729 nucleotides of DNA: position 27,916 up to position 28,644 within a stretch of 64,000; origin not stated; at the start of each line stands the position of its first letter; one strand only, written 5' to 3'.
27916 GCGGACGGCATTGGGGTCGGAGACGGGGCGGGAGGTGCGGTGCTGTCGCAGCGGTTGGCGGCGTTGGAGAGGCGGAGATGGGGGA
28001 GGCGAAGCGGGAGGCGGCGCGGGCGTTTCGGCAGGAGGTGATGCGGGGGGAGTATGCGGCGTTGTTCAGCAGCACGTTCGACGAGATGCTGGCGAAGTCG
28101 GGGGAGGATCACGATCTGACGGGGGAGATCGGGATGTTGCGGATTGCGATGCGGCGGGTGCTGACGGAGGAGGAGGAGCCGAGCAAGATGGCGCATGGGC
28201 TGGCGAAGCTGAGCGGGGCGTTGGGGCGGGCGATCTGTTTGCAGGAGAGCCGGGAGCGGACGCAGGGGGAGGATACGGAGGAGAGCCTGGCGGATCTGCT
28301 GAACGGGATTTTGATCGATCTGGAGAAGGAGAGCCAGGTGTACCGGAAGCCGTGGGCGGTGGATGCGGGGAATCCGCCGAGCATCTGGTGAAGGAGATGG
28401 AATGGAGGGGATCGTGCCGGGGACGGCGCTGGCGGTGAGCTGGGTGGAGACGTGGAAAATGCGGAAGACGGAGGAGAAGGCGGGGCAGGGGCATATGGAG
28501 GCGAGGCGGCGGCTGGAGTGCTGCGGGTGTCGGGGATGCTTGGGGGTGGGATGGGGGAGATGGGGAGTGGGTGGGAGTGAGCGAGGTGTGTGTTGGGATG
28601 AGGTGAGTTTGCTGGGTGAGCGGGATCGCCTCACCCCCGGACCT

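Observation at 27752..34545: Inverted pair of near-identical SOS-box promoters firing outward from a 6.6-kb segment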

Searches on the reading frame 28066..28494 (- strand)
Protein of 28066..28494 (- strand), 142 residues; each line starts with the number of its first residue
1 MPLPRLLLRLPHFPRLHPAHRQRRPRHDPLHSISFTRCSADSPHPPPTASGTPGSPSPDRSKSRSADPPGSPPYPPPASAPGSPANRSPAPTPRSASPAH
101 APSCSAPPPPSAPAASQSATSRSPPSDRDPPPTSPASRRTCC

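Call 92: search_protein_families(library=pfam, proteins=[window:28066-28494:-], max_evalue=0.01)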
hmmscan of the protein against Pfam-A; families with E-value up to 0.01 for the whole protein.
window:28066-28494:- (142 aa): 0 families
